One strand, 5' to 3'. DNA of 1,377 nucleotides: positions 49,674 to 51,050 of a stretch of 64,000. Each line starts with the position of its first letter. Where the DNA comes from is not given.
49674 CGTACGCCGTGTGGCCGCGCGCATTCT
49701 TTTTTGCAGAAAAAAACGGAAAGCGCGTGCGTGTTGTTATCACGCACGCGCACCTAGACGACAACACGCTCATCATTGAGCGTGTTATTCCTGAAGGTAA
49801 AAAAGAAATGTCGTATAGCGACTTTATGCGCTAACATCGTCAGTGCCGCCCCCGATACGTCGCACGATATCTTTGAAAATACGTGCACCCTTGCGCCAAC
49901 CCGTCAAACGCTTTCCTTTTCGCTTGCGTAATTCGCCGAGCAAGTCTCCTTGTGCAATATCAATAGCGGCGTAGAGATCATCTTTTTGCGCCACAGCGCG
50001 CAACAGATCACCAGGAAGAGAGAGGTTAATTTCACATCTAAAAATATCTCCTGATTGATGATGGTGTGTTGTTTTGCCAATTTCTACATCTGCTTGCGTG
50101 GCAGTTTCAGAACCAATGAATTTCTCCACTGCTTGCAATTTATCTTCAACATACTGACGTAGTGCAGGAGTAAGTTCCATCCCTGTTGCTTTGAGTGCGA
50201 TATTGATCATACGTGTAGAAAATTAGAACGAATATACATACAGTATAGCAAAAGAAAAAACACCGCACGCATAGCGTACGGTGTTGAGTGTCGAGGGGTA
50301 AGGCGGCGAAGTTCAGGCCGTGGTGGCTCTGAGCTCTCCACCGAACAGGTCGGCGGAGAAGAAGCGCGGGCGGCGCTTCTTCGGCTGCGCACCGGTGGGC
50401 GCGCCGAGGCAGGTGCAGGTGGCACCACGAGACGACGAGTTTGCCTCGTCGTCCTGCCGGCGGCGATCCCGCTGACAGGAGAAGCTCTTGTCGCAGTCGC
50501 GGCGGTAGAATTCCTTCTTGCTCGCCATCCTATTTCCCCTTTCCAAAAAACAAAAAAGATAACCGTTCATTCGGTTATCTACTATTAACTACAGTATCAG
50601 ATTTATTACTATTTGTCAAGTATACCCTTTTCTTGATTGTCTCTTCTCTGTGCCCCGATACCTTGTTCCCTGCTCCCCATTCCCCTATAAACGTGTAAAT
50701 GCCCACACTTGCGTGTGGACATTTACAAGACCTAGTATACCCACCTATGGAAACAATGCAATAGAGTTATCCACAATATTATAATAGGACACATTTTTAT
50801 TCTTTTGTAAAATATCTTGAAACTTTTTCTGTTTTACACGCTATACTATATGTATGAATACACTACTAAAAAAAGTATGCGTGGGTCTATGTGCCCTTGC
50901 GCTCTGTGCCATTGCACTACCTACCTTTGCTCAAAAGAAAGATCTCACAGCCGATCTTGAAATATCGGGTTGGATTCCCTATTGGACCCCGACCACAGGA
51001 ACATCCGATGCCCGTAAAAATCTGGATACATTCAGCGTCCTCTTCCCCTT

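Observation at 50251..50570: Highly structured roughly 250-nt GC island between hpf and GH18: small Arg/Cys-rich protein or unrecognised ncRNA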

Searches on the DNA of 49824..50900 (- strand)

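Call 4: search_rna_families(source=window, start=49900, end=50900, threshold=evalue, max_evalue=10, show_alignments=3)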
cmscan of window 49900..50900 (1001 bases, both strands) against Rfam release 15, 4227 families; matches with E-value up to 10: 8.
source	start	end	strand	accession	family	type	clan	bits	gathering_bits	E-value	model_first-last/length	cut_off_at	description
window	50558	50729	-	RF03159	RAGATH-7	Gene; sRNA;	-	22.1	111.8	0.018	1-208/208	no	RAGATH-7 RNA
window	50423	50481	-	RF02522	Virus_CITE_8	Cis-reg;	-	20.8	80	0.33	1-71/71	no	Pea enation mosaic virus-2 cap-independent translation element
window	50248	50330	-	RF00489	ctRNA_p42d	Gene; antisense;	-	19.5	50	0.28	1-46/46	no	ctRNA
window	50245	50325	-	RF00519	suhB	Gene; sRNA;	CL00108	17.4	41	0.85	1-77/77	no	Makes More Granules Regulator RNA (mmgR)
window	50693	50728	-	RF04176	mir-3149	Gene; miRNA;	-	16.8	100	5.2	1-83/83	no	mir-3149 microRNA precursor family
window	50656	50724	-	RF01696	Chlorobi-1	Gene; sRNA;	-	16.6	50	0.14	1-67/67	no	Chlorobi-1 RNA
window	50336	50408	+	RF02227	sX8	Gene; sRNA;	-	15.5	50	3.8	1-82/82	no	Proteobacterial sRNA sX8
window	50590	50628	+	RF00066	U7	Gene; snRNA;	-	13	34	7.3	1-62/62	no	U7 small nuclear RNA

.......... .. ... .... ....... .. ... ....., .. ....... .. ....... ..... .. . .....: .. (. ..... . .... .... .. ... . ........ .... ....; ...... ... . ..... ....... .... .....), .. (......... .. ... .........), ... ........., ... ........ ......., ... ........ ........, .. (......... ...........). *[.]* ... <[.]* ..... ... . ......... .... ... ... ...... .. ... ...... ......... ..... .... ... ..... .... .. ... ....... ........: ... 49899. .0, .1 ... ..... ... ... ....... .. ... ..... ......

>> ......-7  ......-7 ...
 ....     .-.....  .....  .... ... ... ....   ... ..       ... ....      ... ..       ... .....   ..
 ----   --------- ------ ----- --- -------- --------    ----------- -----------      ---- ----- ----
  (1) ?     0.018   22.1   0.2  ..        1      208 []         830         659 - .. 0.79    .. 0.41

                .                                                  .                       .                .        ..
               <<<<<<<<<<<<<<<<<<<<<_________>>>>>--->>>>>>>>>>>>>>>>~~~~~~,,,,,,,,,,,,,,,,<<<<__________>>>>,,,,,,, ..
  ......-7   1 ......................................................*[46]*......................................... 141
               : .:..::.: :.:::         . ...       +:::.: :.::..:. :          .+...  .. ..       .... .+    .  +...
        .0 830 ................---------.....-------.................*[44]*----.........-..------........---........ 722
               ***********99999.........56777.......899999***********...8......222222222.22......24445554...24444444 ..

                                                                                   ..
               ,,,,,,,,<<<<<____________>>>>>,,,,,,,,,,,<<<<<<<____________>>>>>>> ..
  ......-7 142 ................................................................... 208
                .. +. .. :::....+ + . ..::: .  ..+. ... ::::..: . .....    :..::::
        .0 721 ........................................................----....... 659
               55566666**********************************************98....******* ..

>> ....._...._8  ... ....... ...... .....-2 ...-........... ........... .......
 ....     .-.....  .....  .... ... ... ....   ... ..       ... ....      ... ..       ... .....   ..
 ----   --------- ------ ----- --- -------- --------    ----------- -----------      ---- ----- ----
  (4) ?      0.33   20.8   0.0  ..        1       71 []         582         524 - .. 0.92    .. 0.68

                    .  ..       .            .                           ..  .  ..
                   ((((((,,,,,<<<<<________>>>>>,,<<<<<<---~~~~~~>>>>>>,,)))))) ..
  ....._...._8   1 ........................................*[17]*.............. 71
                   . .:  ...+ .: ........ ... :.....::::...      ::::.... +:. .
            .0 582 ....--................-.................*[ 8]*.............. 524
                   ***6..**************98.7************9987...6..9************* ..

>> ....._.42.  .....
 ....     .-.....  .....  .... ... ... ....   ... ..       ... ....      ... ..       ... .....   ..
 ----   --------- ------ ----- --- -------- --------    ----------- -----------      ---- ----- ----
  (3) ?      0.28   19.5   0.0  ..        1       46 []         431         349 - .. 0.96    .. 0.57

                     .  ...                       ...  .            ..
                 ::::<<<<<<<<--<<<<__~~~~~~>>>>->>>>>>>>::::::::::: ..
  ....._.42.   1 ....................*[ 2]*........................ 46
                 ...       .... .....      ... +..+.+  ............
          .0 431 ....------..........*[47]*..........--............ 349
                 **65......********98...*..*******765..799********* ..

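Call 37: search_dna_similar(query=window:50240-50600:-, collection=phages, mode=distant, max_evalue=1)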
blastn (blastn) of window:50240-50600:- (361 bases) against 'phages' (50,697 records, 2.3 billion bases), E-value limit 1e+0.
No match.

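Call 39: search_rna_families(source=L010, threshold=evalue, max_evalue=10)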
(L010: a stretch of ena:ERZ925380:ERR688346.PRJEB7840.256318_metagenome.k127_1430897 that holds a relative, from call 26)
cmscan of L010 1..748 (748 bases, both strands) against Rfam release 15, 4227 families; matches with E-value up to 10: 5.
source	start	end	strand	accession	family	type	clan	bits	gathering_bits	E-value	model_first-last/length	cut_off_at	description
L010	587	669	+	RF00616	LhrC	Gene; sRNA;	CL00114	17.6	110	7.4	1-111/111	no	Listeria LhrC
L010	537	593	+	RF02843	RefA5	Gene; antisense;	-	14.6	91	4.3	1-68/68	no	Enterococcus sRNA A5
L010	415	447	-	RF01914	mir-932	Gene; miRNA;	-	13.3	54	9.2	16-59/76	no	mir-932 microRNA precursor family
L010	452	625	+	RF02188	ST7-OT4_2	Gene; lncRNA;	-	13.2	55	8.3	1-172/172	no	ST7 overlapping transcript 4 conserved region 2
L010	504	580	-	RF00291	snoR639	Gene; snRNA; snoRNA; HACA-box;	-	12.9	42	5.1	1-140/140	no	Small nucleolar RNA snoR639/H1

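Call 59: search_rna_families(sources=[L013, L011, L012, L001], threshold=gathering)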
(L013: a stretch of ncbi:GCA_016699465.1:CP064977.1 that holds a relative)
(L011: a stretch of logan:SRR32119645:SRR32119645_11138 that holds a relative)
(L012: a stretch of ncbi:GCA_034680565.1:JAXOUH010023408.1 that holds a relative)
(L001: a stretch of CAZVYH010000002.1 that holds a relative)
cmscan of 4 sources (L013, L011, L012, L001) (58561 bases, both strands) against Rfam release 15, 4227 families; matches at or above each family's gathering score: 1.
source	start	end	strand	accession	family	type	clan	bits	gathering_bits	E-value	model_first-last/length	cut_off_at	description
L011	4652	4723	+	RF00005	tRNA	Gene; tRNA;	CL00001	66.4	29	2.9e-12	1-71/71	no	tRNA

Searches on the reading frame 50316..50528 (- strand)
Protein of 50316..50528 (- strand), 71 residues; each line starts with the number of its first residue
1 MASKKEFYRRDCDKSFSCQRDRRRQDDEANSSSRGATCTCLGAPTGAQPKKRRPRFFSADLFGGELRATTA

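Call 6: search_protein_families(library=pfam, proteins=[window:50316-50528:-], max_evalue=1)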
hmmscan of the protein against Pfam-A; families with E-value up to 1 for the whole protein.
seq(71 aa): 0 families

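Call 10: find_homologous_proteins(query=window:50316-50528:-, max_evalue=1)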
Query seq(71 aa): 1 candidates shared short words with the query, none scored E <= 1.

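Call 20: search_dna_similar(query=window:50316-50528:-, collection=plasmids, mode=protein, max_evalue=10)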
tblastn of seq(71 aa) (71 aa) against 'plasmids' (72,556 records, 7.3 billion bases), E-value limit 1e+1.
Records with a match: 1; places in all: 1; records where one place covers at least 80% of the query: 0.
Best place of each record, by identity: <60% 1.
By first word of the organism name: Azospirillum 1.
By predicted mobility (MOB-suite, as given by PLSDB): non-mobilizable 1.
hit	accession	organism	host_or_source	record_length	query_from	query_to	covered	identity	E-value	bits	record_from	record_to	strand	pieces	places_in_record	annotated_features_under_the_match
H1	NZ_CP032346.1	Azospirillum brasilense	soil sample,Agricultural field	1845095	6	45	56%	40.0%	9e+0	31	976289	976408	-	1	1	record has no annotation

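Call 22: search_protein_representatives(protein=window:50316-50528:-)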
Query: 71 residues. Proteins with E-value up to 0.001 (for the whole library): 1; up to 1e-10: 0; up to 1e-30: 0. The best 1 are listed.
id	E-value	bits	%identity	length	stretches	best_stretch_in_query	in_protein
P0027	6.8e-04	36.4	50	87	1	1-59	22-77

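Call 26: find_encoding_contigs(protein=P0027, flank=4000, max_places=10)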
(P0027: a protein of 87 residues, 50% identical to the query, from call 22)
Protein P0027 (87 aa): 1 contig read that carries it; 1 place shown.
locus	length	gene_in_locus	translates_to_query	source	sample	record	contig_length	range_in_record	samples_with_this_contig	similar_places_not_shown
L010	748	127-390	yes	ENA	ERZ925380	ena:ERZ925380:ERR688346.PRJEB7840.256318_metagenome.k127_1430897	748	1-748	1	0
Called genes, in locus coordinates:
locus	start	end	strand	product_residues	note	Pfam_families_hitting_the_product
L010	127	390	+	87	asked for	-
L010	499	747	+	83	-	?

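Call 32: find_related_loci(query=A2, collection=metagenome_contigs, flank=3000)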
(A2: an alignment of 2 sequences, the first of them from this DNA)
Query A2 (71 aa) in metagenome_contigs; peptide patterns used: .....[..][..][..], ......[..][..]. (x = any residue, [..] = any of these).
131 stretches matched a pattern, but none encodes a relative of the query by tblastn (E <= 1e-3).

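Call 33: find_related_loci(query=A2, collection=viral_contigs, flank=3000)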
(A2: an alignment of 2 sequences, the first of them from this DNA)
Query A2 (71 aa) in viral_contigs; peptide patterns used: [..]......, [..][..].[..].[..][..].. (x = any residue, [..] = any of these).
21 stretches matched a pattern, but none encodes a relative of the query by tblastn (E <= 1e-3).

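Call 34: find_homologous_proteins(query=A2, max_evalue=10)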
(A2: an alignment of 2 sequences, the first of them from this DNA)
Query A2 (2 sequences) (71 aa, profile of the alignment): 1 proteins with E <= 10 among 6 candidates.
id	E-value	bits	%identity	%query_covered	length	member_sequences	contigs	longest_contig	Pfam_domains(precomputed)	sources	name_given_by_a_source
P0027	3.9e-33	132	46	83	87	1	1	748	-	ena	-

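Call 38: search_dna_similar(query=window:50316-50528:-, collection=phages, mode=protein, max_evalue=10)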
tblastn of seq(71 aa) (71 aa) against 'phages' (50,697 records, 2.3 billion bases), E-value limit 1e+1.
Records with a match: 3; places in all: 3; records where one place covers at least 80% of the query: 0.
Best place of each record, by identity: <60% 3.
By first word of the organism name: Microcystis 1; Pseudomonas 1; Streptomyces 1.
By host as written in the record: Microcystis wesenbergii 1; Pseudomonas aeruginosa 1; Streptomyces scabiei RL-34 1.
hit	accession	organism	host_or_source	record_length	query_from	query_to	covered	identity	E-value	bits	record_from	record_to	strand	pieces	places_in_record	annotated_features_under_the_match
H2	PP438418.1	Microcystis phage Mwe-JY26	Microcystis wesenbergii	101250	2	54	75%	36.4%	2e+0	31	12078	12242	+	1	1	hypothetical protein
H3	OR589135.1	Pseudomonas phage UF_RH7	Pseudomonas aeruginosa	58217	16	52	52%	45.9%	1e+0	32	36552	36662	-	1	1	endolysin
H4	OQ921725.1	Streptomyces phage Frankenweenie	Streptomyces scabiei RL-34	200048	10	62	75%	31.7%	1e+0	32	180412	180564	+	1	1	330: hypothetical protein | 331: hypothetical protein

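Call 61: search_protein_families(library=ncbifam, proteins=[window:50316-50528:-], max_evalue=5)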
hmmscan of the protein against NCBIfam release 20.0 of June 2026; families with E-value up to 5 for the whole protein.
seq(71 aa): 0 families

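Call 73: search_protein_families(library=phrogs, proteins=[window:50316-50528:-], max_evalue=1)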
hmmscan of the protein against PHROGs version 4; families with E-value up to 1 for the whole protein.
seq(71 aa): 0 families

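Call 80: predict_structure(alignment_id=A2)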
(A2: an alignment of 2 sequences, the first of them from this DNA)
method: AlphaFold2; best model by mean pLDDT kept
length: 71 residues; sequences in the alignment: 2
mean_pLDDT: 47.1   pTM: 0.13
mean pLDDT of the five models: 47.1, 46.0, 44.8, 40.3, 39.4
residues with pLDDT >= 90: 0; 70-90: 0; 50-70: 16; < 50: 55
segments of 3 or more residues with pLDDT < 50: 1-3, 5-11, 14-38, 42-48, 57-61, 63-65, 67-71
pLDDT, mean of each block of 10 residues (from residue 1): 46 48 45 45 48 52 46 38
secondary structure, 60 per line:
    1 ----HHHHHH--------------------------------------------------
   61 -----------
elements in order: H5-10

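Call 89: search_solved_structures(query=A5, max_evalue=10)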
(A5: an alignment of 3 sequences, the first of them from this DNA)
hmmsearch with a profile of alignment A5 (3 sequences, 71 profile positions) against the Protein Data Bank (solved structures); distinct sequences matched with E-value up to 10: 2.
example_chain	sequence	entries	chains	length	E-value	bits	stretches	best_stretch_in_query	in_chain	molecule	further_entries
7x5d_A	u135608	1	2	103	0.93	13.5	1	6-39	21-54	Lamin-A/C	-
9spj_Y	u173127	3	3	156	10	10.2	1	7-53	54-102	60S ribosomal protein L24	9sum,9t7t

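Call 90: search_protein_families(library=padloc, proteins=[window:50316-50528:-], max_evalue=1)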
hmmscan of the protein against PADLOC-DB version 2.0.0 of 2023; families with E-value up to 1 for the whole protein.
seq(71 aa): 0 families
